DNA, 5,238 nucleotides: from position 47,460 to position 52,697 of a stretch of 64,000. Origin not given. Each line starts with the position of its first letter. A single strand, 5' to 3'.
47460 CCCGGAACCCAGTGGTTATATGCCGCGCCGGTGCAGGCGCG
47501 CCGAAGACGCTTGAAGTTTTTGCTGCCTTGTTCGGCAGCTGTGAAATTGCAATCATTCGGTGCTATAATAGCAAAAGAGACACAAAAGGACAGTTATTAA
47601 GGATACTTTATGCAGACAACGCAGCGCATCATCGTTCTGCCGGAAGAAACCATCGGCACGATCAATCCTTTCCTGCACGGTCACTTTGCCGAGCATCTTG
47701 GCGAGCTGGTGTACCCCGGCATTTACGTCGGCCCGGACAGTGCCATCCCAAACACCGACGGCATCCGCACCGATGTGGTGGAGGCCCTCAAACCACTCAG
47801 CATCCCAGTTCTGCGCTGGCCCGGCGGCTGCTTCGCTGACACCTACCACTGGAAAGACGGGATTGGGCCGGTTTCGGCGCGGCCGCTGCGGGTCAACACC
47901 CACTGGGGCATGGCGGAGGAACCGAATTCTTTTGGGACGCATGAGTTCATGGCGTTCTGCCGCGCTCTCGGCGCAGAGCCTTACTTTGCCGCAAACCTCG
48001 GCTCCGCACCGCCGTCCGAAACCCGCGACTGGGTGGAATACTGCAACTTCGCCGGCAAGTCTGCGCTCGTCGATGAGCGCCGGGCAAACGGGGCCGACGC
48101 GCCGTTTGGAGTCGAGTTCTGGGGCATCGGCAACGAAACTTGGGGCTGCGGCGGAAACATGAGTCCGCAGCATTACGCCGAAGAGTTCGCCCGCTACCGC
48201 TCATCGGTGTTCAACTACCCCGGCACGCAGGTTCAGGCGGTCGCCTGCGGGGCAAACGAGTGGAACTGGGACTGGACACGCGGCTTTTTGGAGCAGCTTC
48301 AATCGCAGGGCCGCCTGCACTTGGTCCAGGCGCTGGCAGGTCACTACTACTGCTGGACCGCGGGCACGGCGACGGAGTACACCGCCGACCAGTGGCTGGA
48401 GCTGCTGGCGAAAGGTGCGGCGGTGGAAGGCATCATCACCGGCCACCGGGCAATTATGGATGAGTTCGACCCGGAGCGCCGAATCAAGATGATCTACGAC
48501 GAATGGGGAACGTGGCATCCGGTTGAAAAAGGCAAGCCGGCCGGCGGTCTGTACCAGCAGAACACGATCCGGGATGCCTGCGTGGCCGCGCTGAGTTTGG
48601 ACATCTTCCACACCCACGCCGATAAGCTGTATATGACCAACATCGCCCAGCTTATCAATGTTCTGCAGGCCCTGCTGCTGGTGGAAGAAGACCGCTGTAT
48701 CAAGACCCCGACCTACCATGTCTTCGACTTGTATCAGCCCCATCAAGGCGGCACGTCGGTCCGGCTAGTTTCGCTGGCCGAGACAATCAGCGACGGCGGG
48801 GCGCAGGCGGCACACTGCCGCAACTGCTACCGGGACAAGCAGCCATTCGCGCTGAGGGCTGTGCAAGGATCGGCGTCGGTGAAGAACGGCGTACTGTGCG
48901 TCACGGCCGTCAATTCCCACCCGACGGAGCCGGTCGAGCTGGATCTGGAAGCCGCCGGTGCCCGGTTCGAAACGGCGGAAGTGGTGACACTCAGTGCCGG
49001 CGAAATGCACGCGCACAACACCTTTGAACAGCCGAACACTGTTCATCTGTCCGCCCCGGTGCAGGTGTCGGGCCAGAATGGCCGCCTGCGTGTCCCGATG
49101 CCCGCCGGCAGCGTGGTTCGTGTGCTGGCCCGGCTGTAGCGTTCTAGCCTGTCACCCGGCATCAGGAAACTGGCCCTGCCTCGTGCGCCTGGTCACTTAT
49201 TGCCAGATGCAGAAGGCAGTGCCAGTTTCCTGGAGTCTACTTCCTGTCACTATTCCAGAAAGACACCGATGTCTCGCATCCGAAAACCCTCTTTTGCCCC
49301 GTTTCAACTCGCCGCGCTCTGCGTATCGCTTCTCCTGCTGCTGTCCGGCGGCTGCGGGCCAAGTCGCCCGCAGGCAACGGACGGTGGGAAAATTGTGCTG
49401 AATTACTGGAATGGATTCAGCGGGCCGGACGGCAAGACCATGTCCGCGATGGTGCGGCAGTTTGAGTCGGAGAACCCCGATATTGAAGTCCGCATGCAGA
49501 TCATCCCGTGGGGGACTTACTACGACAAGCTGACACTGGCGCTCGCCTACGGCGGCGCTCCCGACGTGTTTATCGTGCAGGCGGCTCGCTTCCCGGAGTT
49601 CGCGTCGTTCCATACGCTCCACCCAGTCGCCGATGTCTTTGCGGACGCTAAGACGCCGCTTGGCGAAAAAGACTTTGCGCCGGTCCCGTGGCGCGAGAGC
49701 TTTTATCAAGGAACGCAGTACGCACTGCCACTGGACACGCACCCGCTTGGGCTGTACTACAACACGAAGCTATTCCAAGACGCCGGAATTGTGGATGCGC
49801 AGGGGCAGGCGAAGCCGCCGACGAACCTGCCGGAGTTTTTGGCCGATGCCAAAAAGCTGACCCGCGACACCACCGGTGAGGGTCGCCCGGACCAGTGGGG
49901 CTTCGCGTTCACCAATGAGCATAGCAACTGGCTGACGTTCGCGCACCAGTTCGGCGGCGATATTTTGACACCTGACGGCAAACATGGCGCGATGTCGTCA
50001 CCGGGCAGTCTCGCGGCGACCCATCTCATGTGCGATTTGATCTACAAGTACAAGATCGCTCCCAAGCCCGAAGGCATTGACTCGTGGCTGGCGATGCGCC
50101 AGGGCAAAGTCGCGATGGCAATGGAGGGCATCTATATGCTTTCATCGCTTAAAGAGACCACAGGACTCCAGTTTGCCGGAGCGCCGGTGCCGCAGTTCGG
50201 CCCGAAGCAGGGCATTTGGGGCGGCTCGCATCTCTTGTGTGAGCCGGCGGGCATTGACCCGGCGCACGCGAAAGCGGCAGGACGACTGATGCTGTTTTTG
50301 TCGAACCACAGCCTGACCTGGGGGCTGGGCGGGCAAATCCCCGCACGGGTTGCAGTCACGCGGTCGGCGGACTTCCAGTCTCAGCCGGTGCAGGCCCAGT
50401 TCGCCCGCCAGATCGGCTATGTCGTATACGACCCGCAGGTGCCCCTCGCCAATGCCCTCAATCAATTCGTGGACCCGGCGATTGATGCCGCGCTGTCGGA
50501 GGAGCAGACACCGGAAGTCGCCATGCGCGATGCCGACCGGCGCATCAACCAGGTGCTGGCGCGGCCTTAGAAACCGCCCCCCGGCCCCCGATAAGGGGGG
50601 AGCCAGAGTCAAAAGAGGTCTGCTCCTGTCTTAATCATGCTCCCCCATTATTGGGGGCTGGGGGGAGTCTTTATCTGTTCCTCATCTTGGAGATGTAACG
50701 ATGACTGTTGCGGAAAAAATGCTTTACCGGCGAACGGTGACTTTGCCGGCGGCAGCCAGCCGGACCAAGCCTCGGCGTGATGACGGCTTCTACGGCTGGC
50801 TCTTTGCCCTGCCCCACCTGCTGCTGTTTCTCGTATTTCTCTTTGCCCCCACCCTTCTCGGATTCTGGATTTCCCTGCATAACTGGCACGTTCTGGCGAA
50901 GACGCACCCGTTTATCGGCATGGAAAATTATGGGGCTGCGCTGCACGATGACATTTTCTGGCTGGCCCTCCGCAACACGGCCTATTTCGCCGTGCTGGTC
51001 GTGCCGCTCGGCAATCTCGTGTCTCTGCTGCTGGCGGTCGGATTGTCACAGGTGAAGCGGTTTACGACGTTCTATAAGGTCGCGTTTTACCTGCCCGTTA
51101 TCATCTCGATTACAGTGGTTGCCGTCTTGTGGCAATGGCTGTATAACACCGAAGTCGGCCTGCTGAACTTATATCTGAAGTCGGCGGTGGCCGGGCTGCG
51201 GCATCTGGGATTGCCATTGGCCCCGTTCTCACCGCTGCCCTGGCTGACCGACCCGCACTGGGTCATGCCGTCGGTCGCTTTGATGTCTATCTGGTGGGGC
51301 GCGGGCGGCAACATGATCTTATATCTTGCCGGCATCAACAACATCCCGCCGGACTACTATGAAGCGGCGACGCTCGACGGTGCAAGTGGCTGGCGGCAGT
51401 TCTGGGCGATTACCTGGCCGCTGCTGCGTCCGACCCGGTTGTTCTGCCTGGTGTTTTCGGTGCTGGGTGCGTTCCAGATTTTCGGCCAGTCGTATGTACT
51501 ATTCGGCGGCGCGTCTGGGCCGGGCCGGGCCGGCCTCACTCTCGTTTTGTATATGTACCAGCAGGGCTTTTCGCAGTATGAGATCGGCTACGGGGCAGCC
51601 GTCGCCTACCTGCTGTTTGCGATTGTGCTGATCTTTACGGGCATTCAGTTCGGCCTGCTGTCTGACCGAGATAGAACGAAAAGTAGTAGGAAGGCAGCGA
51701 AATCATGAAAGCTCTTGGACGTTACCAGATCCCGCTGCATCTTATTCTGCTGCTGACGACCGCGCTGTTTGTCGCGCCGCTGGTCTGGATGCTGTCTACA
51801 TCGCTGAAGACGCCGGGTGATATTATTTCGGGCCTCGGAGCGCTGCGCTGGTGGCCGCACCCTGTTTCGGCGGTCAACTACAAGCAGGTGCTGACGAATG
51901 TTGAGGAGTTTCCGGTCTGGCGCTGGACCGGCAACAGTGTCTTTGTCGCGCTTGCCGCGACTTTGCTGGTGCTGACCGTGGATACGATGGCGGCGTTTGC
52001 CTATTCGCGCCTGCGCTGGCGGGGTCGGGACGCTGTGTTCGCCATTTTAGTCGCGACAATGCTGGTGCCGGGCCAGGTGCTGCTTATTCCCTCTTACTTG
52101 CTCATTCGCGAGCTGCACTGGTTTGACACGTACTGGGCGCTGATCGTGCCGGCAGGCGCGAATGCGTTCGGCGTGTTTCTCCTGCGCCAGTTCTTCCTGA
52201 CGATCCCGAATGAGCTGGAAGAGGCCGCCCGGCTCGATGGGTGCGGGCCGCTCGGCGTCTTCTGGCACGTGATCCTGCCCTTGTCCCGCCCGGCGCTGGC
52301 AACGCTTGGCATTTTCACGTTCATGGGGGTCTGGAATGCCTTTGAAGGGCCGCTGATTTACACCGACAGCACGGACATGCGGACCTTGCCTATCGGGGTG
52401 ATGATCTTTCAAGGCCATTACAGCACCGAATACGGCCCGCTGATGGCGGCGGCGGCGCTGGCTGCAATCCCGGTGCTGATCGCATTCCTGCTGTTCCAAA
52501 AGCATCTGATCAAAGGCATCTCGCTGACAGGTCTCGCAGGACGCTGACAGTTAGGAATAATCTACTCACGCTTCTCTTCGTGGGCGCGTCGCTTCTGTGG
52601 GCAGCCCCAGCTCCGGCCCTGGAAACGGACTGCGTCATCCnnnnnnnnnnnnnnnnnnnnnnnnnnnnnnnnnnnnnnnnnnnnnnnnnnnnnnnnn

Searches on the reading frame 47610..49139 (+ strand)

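Call 15: search_protein_families(library=pfam, proteins=[window:47610-49139:+], max_evalue=0.001)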
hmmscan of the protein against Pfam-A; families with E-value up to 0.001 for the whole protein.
window:47610-49139:+ (509 aa): 2 families
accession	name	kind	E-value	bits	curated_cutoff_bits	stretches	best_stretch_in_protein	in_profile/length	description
PF06964.18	Alpha-L-AF_C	-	8.5e-41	140.3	27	1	297-501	1-165/165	Alpha-L-arabinofuranosidase C-terminal domain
PF22848.2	ASD1_dom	-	1.9e-06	28.1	22.2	1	67-127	10-74/239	Alpha-L-arabinofuranosidase 1 domain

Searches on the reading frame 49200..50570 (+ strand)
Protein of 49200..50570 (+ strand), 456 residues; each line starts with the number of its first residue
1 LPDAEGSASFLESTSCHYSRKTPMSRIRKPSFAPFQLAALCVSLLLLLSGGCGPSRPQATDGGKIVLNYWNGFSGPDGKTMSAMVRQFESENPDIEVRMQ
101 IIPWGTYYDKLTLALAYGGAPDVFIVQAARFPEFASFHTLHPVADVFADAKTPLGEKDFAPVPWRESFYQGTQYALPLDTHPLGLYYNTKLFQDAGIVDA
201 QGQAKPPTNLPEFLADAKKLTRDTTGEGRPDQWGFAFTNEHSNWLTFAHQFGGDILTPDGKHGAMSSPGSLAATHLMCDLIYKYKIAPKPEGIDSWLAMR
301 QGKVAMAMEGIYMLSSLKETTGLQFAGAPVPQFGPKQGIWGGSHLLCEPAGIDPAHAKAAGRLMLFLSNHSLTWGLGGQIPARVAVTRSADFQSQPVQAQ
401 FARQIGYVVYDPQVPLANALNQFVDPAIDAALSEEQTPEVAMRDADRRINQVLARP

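Call 15: search_protein_families(library=pfam, proteins=[window:49200-50570:+], max_evalue=0.001)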
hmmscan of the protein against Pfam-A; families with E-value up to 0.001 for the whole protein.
window:49200-50570:+ (456 aa): 2 families
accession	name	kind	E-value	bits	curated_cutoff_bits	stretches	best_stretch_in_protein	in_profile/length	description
PF01547.30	SBP_bac_1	-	3.3e-30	106.6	26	1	76-328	5-254/307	Bacterial extracellular solute-binding protein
PF13416.11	SBP_bac_8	-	3.5e-24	86.5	27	1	83-395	1-274/279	Bacterial extracellular solute-binding protein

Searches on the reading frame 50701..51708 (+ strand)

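Call 15: search_protein_families(library=pfam, proteins=[window:50701-51708:+], max_evalue=0.001)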
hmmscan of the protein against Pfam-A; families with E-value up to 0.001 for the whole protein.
window:50701-51708:+ (335 aa): 1 family
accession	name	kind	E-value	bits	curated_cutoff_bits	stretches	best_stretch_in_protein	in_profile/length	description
PF00528.27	BPD_transp_1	-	6.1e-16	59.1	26.4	1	104-313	1-170/184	Binding-protein-dependent transport system inner membrane component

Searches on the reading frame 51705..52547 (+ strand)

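Call 15: search_protein_families(library=pfam, proteins=[window:51705-52547:+], max_evalue=0.001)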
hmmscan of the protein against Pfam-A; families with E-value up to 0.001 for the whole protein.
window:51705-52547:+ (280 aa): 1 family
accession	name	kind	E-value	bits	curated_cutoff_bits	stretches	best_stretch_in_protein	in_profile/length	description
PF00528.27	BPD_transp_1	-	2.9e-20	73.2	26.4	1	96-272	5-182/184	Binding-protein-dependent transport system inner membrane component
